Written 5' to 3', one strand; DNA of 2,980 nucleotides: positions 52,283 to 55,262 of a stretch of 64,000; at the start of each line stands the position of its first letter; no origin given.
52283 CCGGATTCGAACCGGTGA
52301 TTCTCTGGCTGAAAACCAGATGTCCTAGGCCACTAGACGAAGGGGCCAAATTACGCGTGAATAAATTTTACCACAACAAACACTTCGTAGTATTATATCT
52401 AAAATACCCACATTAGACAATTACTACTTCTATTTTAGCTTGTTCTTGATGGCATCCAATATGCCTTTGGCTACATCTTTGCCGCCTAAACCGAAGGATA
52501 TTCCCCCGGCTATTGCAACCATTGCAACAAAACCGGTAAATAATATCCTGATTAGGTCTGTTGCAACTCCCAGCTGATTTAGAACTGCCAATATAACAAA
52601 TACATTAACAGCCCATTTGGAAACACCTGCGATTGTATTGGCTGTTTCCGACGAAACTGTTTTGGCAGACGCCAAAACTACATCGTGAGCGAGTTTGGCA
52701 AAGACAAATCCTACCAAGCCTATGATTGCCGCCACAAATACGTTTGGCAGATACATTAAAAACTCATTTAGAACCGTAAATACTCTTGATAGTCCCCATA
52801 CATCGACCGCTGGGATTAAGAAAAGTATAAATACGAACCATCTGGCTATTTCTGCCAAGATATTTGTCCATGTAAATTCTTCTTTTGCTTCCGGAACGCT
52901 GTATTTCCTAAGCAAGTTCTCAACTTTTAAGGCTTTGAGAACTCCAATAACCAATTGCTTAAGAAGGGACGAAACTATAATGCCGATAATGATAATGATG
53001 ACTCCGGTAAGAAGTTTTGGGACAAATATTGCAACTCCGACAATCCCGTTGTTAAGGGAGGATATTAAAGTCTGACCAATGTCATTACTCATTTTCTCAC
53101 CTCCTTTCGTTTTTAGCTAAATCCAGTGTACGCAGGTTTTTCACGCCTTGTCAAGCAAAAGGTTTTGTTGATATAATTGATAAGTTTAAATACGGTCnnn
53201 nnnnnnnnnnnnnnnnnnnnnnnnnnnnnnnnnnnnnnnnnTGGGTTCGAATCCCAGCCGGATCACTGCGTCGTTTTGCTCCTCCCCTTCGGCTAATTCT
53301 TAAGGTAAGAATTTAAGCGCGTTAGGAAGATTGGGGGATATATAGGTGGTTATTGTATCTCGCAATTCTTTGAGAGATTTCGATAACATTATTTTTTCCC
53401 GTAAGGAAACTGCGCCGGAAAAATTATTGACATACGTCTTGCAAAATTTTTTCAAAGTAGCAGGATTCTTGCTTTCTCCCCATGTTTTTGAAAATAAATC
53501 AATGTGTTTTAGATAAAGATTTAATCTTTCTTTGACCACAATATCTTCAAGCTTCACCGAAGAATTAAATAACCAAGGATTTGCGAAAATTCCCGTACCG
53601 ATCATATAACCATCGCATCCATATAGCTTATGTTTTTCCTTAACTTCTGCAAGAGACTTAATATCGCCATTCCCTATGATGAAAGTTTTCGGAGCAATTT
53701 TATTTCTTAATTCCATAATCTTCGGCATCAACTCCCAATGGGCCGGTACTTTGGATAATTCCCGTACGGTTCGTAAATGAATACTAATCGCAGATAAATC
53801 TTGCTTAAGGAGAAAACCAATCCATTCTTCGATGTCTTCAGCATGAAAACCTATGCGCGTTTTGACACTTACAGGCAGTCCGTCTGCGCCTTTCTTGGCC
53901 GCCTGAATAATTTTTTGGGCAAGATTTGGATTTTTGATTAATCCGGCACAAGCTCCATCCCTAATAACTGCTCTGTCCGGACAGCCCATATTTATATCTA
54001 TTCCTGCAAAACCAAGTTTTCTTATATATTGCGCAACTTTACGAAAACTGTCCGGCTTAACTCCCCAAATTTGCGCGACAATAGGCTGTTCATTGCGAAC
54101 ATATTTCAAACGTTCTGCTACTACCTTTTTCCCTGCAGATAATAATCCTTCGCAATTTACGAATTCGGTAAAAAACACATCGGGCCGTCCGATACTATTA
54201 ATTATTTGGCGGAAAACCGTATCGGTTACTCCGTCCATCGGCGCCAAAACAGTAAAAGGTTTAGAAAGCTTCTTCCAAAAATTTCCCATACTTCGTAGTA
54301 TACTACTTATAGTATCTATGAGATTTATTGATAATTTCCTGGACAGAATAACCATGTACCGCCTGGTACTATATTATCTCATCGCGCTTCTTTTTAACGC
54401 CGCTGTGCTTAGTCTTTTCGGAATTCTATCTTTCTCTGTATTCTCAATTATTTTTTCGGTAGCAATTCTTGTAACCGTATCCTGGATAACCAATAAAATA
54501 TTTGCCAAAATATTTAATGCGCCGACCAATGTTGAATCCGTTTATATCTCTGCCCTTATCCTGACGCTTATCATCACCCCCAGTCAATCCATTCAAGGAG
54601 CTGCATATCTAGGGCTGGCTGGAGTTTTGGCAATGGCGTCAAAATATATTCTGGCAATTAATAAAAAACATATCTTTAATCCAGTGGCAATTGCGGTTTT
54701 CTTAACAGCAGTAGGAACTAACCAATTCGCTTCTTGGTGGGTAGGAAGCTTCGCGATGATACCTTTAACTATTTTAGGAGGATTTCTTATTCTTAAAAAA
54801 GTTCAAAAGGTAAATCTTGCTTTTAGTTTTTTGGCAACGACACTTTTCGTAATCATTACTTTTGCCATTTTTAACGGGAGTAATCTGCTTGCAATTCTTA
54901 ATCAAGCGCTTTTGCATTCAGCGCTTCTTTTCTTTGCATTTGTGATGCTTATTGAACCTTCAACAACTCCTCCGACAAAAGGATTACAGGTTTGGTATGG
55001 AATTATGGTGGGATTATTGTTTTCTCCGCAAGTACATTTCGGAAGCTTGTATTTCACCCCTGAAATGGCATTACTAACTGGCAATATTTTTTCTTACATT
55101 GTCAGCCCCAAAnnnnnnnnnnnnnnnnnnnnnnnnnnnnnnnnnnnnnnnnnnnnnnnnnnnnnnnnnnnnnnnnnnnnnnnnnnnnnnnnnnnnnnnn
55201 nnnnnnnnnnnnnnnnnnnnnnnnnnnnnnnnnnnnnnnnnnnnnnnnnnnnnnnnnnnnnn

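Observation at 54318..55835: RnfD/NqrB-like membrane domain fused to an FNR-like FAD/NAD(P)H domain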

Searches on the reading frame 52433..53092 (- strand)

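Call 29: search_protein_families(library=pfam, proteins=[window:52433-53092:-], max_evalue=0.001)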
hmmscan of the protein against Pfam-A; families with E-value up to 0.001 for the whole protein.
window:52433-53092:- (220 aa): 1 family
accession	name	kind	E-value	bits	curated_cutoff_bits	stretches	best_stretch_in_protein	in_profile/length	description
PF05552.17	MS_channel_1st_1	-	2.9e-12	46.7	22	2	108-139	7-38/50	Mechanosensitive ion channel, conserved TM helix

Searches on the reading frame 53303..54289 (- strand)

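Call 29: search_protein_families(library=pfam, proteins=[window:53303-54289:-], max_evalue=0.001)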
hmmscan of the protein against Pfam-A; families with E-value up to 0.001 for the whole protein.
window:53303-54289:- (329 aa): 2 families
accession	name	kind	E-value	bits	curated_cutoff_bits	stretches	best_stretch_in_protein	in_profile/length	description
PF01207.24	Dus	-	2.6e-50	171.7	20.4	1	15-312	2-301/311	Dihydrouridine synthase (Dus)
PF01180.27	DHO_dh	-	4.8e-05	23.1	27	0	42-171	64-192/291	Dihydroorotate dehydrogenase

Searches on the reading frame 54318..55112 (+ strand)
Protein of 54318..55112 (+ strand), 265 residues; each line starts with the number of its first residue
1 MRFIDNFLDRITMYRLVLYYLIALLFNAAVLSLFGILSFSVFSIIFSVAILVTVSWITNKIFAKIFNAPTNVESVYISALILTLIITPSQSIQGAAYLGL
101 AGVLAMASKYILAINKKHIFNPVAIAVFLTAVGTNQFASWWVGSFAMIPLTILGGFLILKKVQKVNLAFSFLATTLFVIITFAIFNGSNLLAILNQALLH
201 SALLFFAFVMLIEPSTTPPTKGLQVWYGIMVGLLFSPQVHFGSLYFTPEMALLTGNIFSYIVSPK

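Call 33: search_solved_structures(query=A2, max_evalue=10, show_alignments=3)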
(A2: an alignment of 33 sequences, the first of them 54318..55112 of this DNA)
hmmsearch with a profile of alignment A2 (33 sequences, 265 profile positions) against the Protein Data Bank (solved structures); distinct sequences matched with E-value up to 10: 1.
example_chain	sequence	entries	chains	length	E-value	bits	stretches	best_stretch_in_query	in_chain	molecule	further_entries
8ahx_D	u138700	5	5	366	3.7e-06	29.8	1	151-258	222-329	Ion-translocating oxidoreductase complex subunit D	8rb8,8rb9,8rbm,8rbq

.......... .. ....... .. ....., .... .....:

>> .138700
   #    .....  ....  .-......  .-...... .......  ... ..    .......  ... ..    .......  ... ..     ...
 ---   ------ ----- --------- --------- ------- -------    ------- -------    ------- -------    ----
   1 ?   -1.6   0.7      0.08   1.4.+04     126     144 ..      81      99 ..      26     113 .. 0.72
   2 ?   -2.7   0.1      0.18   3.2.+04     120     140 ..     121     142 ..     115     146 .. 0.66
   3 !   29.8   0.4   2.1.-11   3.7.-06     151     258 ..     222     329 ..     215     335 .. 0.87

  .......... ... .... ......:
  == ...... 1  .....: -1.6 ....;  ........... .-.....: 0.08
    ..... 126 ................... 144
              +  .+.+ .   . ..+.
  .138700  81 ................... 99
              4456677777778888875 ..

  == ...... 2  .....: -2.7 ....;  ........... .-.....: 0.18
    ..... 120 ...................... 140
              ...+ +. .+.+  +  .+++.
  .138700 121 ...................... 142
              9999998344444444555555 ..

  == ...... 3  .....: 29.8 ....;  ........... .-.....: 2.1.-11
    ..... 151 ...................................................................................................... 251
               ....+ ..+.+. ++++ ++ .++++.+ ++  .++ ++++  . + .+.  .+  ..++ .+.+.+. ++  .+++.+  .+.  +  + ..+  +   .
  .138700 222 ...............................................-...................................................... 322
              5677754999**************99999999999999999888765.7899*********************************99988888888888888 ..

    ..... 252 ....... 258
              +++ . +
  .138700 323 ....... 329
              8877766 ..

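Call 43: predict_structure(alignment_id=A3)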
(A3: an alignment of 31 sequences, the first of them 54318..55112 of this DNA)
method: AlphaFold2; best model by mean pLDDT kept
length: 265 residues; sequences in the alignment: 31
mean_pLDDT: 87.7   pTM: 0.86
mean pLDDT of the five models: 87.7, 87.6, 86.9, 86.7, 86.6
residues with pLDDT >= 90: 126; 70-90: 123; 50-70: 16; < 50: 0
segments of 3 or more residues with pLDDT < 50: none
pLDDT, mean of each block of 10 residues (from residue 1): 81 89 96 93 95 95 86 89 92 89 90 61 87 84 91 90 91 95 91 89 90 78 92 85 79 86 73
secondary structure, 60 per line:
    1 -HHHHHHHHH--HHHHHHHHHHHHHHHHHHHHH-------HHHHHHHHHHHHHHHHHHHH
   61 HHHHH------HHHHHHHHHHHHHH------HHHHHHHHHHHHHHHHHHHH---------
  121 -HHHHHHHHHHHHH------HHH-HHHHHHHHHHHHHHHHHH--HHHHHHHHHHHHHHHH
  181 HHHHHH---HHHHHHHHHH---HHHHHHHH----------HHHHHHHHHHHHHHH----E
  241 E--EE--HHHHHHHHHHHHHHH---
elements in order: H2-10 H13-33 H41-65 H72-85 H92-111 H122-134 H145-162 H165-186 H190-199 H203-210 H221-235 H248-262

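Call 48: fold_search(model_id=the predicted structure, library=pdb)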
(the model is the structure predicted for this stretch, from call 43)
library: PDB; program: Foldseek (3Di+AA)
matches with E <= 10: 68; with E <= 0.001: 7
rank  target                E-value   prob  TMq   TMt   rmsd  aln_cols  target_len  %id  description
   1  9eri_D                2.7e-05  1.00  0.69  0.59   6.3       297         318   16  Cryo-EM structure of sodium pumping Rnf complex from Acetobacterium woodii bound to NADH (released 2025-03-05)
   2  8rbq_D                4.3e-05  1.00  0.73  0.64   5.2       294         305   17  Cryo-EM structure of the NADH:ferredoxin oxidoreductase RNF from Azotobacter vinelandii, dithionite reduced (released 2024-06-26)
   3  8ahx_D                4.3e-05  1.00  0.72  0.56   5.7       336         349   12  Cryo-EM structure of the nitrogen-fixation associated NADH:ferredoxin oxidoreductase RNF from Azotobacter vinelandii (released 2023-11-01)
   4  9lrr_B                4.2e-04  1.00  0.63  0.42   6.4       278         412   13  Cryo-EM structure of Na+-translocating NADH-ubiquinone oxidoreductase NqrB-G141A mutant from Vibrio cholerae with boun (released 2025-04-23)
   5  7xk3_B                4.4e-04  1.00  0.59  0.42   6.1       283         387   12  Cryo-EM structure of Na+-pumping NADH-ubiquinone oxidoreductase from Vibrio cholerae, state 1 (released 2022-07-20)
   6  9uuu_B                4.6e-04  1.00  0.62  0.45   6.2       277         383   12  Cryo-EM structure of Na+-translocating NADH-ubiquinone oxidoreductase from Vibrio cholerae reduced by NADH (released 2025-06-25)
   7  7xk6_B                8.8e-04  1.00  0.61  0.41   5.9       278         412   11  Cryo-EM structure of Na+-pumping NADH-ubiquinone oxidoreductase from Vibrio cholerae, with aurachin D-42 (released 2022-07-20)
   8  8a1x_B                1.3e-03  1.00  0.61  0.42   5.7       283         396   13  Sodium pumping NADH-quinone oxidoreductase with inhibitor DQA (released 2023-06-14)
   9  9ud3_B                1.5e-03  1.00  0.56  0.40   6.4       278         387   11  Cryo-EM structure of Na+-translocating NADH-ubiquinone oxidoreductase NqrB-T236Y mutant from Vibrio cholerae (released 2025-06-25)
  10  7zc6_D                1.6e-03  1.00  0.70  0.62   4.8       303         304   14  Na+ - translocating ferredoxin: NAD+ reductase (Rnf) of C. tetanomorphum (released 2022-09-28)
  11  8acw_B                1.7e-03  1.00  0.56  0.41   6.7       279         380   13  X-ray structure of Na+-NQR from Vibrio cholerae at 3.4 A resolution (released 2023-07-12)
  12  8ad0_B                1.9e-03  1.00  0.59  0.42   6.1       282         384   12  X-ray structure of Na+-NQR from Vibrio cholerae in different conformation at 3.1 A (released 2023-07-12)
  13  8a1v_B                2.4e-03  1.00  0.57  0.40   5.8       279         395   12  Sodium pumping NADH-quinone oxidoreductase with substrate Q2 (released 2023-06-14)
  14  8evu_B                2.5e-03  1.00  0.58  0.39   6.2       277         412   12  Cryo EM structure of Vibrio cholerae NQR (released 2022-11-16)
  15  8a1t_B                6.3e-03  1.00  0.58  0.41   6.2       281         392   13  Sodium pumping NADH-quinone oxidoreductase (released 2023-06-14)
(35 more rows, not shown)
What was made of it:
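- Closest known: RnfD / NqrB subunits of the Rnf and Na+-NQR complexes. Same: Same ten-helix fold (TM-score 0.56-0.73, call 48).
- The fold is shared with subunits of the Na+-pumping Rnf and Nqr complexes (call 48). Distant, non-significant Foldseek similarity to urea transporters, E about 2 (call 48).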

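Call 62: search_protein_representatives(protein=window:54318-55112:+)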
Query: 265 residues. Proteins with E-value up to 0.001 (for the whole library): 1560; up to 1e-10: 790; up to 1e-30: 365. The best 150 are listed.
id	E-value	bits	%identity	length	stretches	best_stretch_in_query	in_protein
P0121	4.6e-85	301.8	56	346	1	2-265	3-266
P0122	1.2e-77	277.5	52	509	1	1-265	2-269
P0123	1.0e-75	271.2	53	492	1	2-265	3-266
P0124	1.5e-75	270.7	51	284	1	2-265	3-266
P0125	8.7e-75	268.2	50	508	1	4-265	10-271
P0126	1.7e-70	254.1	49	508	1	1-265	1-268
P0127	1.1e-67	244.9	50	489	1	1-264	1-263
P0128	2.9e-66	240.3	49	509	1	4-265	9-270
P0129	6.7e-66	239.1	47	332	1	3-265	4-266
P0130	8.5e-65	235.5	50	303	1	2-265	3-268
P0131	1.2e-64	234.9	47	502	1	4-265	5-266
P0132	7.4e-64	232.4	47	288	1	3-265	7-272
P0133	1.4e-63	231.5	48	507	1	3-265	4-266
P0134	2.1e-63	230.9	48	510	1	4-263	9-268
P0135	7.1e-62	225.9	49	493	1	13-263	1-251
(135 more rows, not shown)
